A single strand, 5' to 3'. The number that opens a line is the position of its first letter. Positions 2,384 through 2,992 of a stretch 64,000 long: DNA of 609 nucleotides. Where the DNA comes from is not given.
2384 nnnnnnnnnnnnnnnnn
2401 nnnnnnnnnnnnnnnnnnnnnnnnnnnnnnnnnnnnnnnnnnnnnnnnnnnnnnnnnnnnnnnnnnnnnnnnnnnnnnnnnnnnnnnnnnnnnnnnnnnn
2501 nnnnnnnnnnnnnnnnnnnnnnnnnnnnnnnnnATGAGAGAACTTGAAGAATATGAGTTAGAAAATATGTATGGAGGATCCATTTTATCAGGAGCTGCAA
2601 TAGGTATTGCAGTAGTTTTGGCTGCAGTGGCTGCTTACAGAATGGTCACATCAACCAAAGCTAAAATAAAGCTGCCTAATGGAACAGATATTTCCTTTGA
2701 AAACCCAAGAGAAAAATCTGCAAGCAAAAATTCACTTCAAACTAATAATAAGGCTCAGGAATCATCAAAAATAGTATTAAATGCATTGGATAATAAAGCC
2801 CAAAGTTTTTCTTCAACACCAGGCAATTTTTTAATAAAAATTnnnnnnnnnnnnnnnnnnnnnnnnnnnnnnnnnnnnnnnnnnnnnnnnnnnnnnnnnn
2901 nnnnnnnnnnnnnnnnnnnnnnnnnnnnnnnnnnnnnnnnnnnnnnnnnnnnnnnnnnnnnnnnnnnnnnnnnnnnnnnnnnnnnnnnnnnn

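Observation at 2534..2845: Stand-alone peptide gene with a textbook double-glycine leader in a Mollicute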

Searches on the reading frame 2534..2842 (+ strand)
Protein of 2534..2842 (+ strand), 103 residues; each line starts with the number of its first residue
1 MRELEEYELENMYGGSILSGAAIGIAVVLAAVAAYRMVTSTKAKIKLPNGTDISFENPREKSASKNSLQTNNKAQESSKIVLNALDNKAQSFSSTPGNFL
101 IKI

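Call 5: search_protein_families(library=pfam, max_evalue=1, proteins=[window:2534-2842:+])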
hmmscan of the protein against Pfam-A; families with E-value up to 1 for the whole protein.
seq(103 aa): 2 families
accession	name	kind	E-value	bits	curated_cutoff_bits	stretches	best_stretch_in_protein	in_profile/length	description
PF15746.10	TMEM215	-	0.01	15.8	27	1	22-91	44-111/225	TMEM215 family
PF25799.1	prePAAR_I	-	0.061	14.1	25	1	17-40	20-41/57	Class I prePAAR effector Rhs1 motif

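Call 6: search_protein_families(library=ncbifam, max_evalue=1, proteins=[window:2534-2842:+])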
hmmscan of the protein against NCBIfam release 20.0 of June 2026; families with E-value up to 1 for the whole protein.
seq(103 aa): 3 families
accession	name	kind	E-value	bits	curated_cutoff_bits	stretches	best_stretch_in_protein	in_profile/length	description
TIGR03949.1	bact_IIb_cerein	subfamily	0.00033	20.4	21.5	1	3-37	3-36/45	class IIb bacteriocin, lactobin A/cerein 7B family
NF053771.1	BSAP5a_fam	equivalog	0.014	14.2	500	1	18-94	379-456/549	BSAP5a family pore-forming toxin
NF047839.1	PspM_Rv2743c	equivalog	0.079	12.9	80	1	18-87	46-113/220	phage shock envelope stress response protein PspM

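Call 7: find_homologous_proteins(query=window:2534-2842:+, max_evalue=10)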
Query seq(103 aa) (103 aa): 1 proteins with E <= 10 among 7 candidates.
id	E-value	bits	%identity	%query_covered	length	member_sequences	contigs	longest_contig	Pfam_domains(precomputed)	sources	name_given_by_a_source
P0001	8.7e-57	206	100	100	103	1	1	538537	-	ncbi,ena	-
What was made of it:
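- Tried and rejected: Word-index protein search with the peptide (call 7): it found only the query itself.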

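Call 10: find_encoding_contigs(protein=P0001, flank=3000, max_places=5)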
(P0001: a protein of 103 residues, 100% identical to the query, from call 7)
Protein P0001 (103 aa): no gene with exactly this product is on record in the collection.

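Call 13: list_cluster_members(proteins=[P0001, window:1975-2442:+, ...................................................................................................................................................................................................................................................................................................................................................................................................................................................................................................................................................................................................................])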
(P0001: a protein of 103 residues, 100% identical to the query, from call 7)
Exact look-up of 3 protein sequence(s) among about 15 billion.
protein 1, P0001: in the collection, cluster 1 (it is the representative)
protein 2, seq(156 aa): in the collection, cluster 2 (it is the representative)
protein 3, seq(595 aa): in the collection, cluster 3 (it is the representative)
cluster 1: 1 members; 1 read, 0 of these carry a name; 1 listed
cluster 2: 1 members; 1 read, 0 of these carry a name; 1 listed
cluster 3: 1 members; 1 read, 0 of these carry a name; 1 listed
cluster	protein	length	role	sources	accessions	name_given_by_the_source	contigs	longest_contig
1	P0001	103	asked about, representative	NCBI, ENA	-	-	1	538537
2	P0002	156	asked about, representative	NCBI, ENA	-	-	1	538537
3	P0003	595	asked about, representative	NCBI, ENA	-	-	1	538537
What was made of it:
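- None beyond its small size and the lack of any annotation or Pfam family (calls 5, 13).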

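Call 18: search_protein_representatives(protein=window:2534-2842:+)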
Query: 103 residues. Proteins with E-value up to 0.001 (for the whole library): 4; up to 1e-10: 1; up to 1e-30: 0. The best 4 are listed.
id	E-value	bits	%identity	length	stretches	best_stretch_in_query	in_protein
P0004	4.2e-21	90.9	45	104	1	1-103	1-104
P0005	1.8e-10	57.0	51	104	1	1-68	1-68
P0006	6.8e-09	51.9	39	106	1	1-102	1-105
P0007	2.4e-04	37.4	35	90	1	1-76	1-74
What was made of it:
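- Tried and rejected: The exhaustive HMMER search was needed (call 18).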

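Call 21: find_encoding_contigs(protein=P0004, flank=10000, max_places=4)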
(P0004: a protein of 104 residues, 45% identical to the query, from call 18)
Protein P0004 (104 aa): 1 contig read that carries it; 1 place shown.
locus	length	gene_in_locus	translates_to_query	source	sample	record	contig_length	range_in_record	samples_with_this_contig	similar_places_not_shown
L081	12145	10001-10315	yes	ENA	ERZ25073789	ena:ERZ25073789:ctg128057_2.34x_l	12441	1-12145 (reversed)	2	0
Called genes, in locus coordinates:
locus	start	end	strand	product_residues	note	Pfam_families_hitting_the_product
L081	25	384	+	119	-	PF01042:Ribonuc_L-PSP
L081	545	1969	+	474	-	PF01235:Na_Ala_symp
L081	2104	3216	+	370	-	PF05222:AlaDh_PNT_N, PF01262:AlaDh_PNT_C, PF02826:2-Hacid_dh_C (weak)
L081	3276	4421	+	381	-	PF02540:NAD_synthase (weak), PF03054:tRNA_Me_trans, PF20259:tRNA_Me_trans_M, PF20258:tRNA_Me_trans_C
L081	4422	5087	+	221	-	PF02517:Rce1-like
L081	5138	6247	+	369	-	PF01594:AI-2E_transport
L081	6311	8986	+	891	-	PF01411:tRNA-synt_2c, PF07973:tRNA_SAD, PF02272:DHHA1 (weak)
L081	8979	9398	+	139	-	PF03652:RuvX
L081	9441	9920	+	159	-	PF03449:GreA_GreB_N, PF01272:GreA_GreB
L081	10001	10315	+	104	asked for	-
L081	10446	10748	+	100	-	PF00829:Ribosomal_L21p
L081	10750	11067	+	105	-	PF04327:Peptidase_Prp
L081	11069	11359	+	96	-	PF01016:Ribosomal_L27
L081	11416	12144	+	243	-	?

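Call 22: find_encoding_contigs(protein=P0005, flank=10000, max_places=4)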
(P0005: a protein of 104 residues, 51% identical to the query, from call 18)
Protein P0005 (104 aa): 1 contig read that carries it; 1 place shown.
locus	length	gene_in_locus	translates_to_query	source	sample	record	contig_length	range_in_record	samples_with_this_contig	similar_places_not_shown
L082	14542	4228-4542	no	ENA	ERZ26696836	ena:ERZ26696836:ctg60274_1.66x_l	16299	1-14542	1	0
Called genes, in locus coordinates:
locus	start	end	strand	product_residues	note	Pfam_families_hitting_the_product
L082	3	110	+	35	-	?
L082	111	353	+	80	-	PF01136:Peptidase_U32 (weak)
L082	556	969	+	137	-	PF01136:Peptidase_U32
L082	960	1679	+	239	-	PF01136:Peptidase_U32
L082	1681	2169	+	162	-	PF01136:Peptidase_U32, PF16325:Peptidase_U32_C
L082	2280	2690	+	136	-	PF01625:PMSR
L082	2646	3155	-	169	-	-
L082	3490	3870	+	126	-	PF03449:GreA_GreB_N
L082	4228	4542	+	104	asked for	-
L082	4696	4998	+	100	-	PF00829:Ribosomal_L21p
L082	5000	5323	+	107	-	PF04327:Peptidase_Prp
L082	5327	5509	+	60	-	PF01016:Ribosomal_L27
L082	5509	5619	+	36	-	-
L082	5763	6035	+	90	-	-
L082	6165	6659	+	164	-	PF01018:GTP1_OBG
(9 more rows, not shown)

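Call 23: find_encoding_contigs(protein=P0006, flank=10000, max_places=4)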
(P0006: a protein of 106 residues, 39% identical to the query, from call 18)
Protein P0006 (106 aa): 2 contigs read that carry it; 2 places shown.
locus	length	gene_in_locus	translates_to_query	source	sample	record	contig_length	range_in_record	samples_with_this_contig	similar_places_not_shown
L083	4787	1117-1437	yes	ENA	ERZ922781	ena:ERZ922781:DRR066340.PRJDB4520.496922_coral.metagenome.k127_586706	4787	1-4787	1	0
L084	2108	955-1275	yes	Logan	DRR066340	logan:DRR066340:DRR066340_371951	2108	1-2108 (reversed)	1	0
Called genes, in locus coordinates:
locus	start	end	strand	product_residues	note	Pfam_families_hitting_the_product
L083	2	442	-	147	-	?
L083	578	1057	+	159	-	PF03449:GreA_GreB_N, PF01272:GreA_GreB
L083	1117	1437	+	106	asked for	-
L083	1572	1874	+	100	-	PF00829:Ribosomal_L21p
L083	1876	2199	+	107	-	PF04327:Peptidase_Prp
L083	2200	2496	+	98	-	PF01016:Ribosomal_L27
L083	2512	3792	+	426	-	PF01018:GTP1_OBG, PF01926:MMR_HSR1, PF09269:DUF1967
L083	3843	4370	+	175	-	-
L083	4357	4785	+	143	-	?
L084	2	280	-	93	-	?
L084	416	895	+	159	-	PF03449:GreA_GreB_N, PF01272:GreA_GreB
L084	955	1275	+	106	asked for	-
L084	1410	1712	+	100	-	PF00829:Ribosomal_L21p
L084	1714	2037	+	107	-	PF04327:Peptidase_Prp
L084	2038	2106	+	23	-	?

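Call 24: find_encoding_contigs(protein=P0007, flank=10000, max_places=4)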
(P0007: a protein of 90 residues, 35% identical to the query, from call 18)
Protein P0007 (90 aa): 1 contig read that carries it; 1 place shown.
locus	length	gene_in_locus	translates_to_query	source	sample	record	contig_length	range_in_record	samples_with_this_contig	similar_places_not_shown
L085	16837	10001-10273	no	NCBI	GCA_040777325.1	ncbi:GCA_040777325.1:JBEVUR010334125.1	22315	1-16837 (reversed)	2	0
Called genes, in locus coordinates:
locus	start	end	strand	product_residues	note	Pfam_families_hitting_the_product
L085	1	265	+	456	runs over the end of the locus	PF07690:MFS_1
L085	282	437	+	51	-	-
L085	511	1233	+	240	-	-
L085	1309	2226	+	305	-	-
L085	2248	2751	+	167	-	-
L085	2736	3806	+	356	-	PF04055:Radical_SAM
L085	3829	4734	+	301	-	PF00892:EamA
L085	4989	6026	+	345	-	PF02912:Phe_tRNA-synt_N, PF01409:tRNA-synt_2d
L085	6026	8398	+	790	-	PF01588:tRNA_bind, PF03483:B3_4, PF03484:B5, PF17759:tRNA_synthFbeta, PF03147:FDX-ACB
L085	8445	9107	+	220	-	PF01791:DeoC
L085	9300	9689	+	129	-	PF01475:FUR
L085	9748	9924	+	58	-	PF01165:Ribosomal_S21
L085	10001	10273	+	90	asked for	-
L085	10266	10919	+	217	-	PF20582:UPF0758_N, PF04002:RadC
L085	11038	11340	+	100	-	PF00829:Ribosomal_L21p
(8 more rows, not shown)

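Call 27: find_homologous_proteins(query=P0003, max_evalue=0.00001)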
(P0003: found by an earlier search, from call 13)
Query P0003 (595 aa): 3 proteins with E <= 0.00001 among 8000 candidates.
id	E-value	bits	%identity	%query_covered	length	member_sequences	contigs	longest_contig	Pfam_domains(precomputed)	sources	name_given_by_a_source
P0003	0.0e+0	1288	100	100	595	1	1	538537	PF00005.34,PF03412.22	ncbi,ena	-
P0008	4.4e-220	751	56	100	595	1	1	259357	-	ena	-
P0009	1.7e-141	491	61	60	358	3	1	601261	-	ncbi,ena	-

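Call 28: find_homologous_proteins(query=A1, max_evalue=1)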
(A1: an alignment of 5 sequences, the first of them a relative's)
Query A1 (5 sequences) (103 aa, profile of the alignment): 9 proteins with E <= 1 among 1270 candidates.
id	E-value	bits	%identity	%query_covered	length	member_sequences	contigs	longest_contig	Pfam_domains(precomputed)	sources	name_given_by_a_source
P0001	4.7e-41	157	100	100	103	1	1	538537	-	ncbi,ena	-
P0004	2.1e-40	155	45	100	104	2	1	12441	-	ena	-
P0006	3.6e-40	154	35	99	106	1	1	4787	-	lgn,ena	-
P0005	1.1e-33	133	52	63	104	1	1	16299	-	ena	-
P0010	3.8e-33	132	40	99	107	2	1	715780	-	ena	-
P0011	2.2e-32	129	48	100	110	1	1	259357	-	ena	-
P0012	7.0e-28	115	37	99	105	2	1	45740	-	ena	-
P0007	2.8e-27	113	38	70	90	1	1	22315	-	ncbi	-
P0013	1.1e-5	43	41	46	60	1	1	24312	-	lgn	-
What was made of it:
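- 2534..2845 (+): 103-codon gene for the double-glycine-leader small membrane protein (P0001). Relatives P0004, P0006, P0007 and P0010-P0013 score E 2e-40 to 1e-5 against the family profile (calls 18, 28).
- Both searches had limited sensitivity (calls 27, 28). The peptide diverges at a similar rate (48-50% identity), not faster (calls 27, 28).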

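Call 29: find_encoding_contigs(protein=P0008, flank=10000, max_places=3)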
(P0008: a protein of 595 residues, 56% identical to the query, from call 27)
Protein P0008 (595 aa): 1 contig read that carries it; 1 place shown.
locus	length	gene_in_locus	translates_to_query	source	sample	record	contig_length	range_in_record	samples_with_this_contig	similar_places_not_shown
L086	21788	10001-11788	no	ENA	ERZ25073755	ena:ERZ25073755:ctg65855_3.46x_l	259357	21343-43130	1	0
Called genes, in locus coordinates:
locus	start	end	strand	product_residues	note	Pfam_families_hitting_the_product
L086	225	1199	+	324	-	PF04055:Radical_SAM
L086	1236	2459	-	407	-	PF02879:PGM_PMM_II, PF02880:PGM_PMM_III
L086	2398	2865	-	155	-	PF02878:PGM_PMM_I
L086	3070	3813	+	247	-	PF01048:PNP_UDP_1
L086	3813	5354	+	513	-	PF02463:SMC_N (weak), PF00005:ABC_tran, PF13304:AAA_21 (faint), PF00005:ABC_tran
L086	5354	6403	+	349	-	PF02653:BPD_transp_2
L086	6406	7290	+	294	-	PF02653:BPD_transp_2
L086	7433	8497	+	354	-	PF02608:Bmp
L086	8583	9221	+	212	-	PF01048:PNP_UDP_1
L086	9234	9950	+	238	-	-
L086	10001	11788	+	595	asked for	-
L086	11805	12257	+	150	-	PF02130:YbeY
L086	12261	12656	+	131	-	PF00383:dCMP_cyt_deam_1, PF08211:dCMP_cyt_deam_2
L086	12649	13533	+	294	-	PF00071:Ras (weak), PF00350:Dynamin_N (faint), PF01926:MMR_HSR1, PF02421:FeoB_N, PF03193:RsgA_GTPase (faint), PF04548:AIG1 (weak), PF00009:GTP_EFTU, PF07650:KH_2, +1 more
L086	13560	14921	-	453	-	PF01554:MatE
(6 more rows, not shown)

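Call 30: find_encoding_contigs(protein=P0009, flank=10000, max_places=3)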
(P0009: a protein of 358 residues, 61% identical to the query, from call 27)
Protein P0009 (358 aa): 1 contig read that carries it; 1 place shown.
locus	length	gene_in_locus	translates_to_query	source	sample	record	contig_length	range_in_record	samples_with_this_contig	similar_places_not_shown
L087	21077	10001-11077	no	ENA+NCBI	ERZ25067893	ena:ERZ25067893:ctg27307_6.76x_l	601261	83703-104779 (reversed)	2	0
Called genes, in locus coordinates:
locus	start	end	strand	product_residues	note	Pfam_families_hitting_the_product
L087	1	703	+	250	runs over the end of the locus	PF01048:PNP_UDP_1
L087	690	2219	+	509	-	PF02463:SMC_N (weak), PF00005:ABC_tran, PF13304:AAA_21 (faint), PF00005:ABC_tran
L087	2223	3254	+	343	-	PF02653:BPD_transp_2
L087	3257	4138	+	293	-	PF02653:BPD_transp_2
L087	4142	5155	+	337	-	PF00962:A_deaminase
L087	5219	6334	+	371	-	PF02608:Bmp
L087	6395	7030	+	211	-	PF01048:PNP_UDP_1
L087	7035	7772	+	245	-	-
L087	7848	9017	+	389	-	-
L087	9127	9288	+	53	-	-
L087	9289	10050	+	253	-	PF03412:Peptidase_C39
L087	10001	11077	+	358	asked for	-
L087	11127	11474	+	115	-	PF02130:YbeY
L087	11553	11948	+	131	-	PF00383:dCMP_cyt_deam_1, PF08211:dCMP_cyt_deam_2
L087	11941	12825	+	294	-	PF00071:Ras (weak), PF00350:Dynamin_N (faint), PF01926:MMR_HSR1, PF02421:FeoB_N, PF04548:AIG1 (weak), PF10662:PduV-EutP (weak), PF00009:GTP_EFTU, PF07650:KH_2, +1 more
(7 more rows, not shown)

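Call 32: find_encoding_contigs(protein=P0011, flank=6000, max_places=3)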
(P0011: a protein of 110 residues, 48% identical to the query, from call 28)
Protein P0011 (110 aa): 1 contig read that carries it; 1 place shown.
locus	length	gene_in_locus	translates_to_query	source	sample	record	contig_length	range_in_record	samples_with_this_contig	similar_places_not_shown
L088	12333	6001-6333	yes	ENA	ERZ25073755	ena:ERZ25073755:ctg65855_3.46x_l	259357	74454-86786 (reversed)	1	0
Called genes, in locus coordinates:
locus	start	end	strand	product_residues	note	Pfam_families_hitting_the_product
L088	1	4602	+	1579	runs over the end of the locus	-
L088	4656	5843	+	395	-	-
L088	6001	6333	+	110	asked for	-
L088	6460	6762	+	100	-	PF00829:Ribosomal_L21p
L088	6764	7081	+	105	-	PF04327:Peptidase_Prp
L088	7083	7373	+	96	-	PF01016:Ribosomal_L27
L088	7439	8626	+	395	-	PF01018:GTP1_OBG, PF01926:MMR_HSR1, PF02421:FeoB_N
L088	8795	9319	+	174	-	-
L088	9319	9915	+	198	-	PF05496:RuvB_N, PF00158:Sigma54_activat (faint), PF07724:AAA_2 (faint), PF13401:AAA_22 (faint), PF00004:AAA, PF07726:AAA_3 (faint), PF13173:AAA_14 (weak), PF07728:AAA_5 (weak)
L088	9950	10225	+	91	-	PF05491:WHD_RuvB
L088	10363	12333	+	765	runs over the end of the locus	PF22599:SecDF_P1_head (weak), PF02355:SecD_SecF_C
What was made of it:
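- On Double-glycine-leader peptide (substrate of a C39 ABC transporter): A second genome carries both genes on one 259-kb contig (calls 27-29, 32).
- Peptide and transporter orthologues lie on one 259,357-bp contig about 47 kb apart, much as in the window (calls 27-29, 32).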

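Call 33: find_encoding_contigs(protein=P0010, flank=6000, max_places=3)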
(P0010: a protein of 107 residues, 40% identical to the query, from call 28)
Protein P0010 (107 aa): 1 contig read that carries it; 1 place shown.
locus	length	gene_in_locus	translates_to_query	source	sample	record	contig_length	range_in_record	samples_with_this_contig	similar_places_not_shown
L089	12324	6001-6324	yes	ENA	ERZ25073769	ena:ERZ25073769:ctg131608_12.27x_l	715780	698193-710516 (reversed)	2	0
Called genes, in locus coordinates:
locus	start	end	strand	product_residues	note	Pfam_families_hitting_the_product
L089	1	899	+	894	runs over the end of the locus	PF01411:tRNA-synt_2c, PF07973:tRNA_SAD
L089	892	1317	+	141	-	PF03652:RuvX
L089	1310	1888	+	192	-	PF01596:Methyltransf_3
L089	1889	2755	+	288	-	PF01136:Peptidase_U32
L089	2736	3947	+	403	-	PF01136:Peptidase_U32, PF16325:Peptidase_U32_C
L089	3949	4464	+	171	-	PF01625:PMSR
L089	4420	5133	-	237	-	-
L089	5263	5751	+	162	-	PF03449:GreA_GreB_N, PF01272:GreA_GreB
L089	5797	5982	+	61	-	-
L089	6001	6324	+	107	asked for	-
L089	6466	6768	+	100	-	PF00829:Ribosomal_L21p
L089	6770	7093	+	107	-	PF04327:Peptidase_Prp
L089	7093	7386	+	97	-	PF01016:Ribosomal_L27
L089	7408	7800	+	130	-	-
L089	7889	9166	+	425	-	PF01018:GTP1_OBG, PF01926:MMR_HSR1, PF02421:FeoB_N, PF09269:DUF1967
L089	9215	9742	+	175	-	PF01330:RuvA_N (faint)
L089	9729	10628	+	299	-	PF00158:Sigma54_activat (faint), PF01078:Mg_chelatase (faint), PF05496:RuvB_N, PF05673:DUF815 (faint), PF00004:AAA, PF07726:AAA_3 (faint), PF07728:AAA_5 (weak), PF05491:WHD_RuvB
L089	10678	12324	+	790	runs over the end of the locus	PF22599:SecDF_P1_head (weak), PF02355:SecD_SecF_C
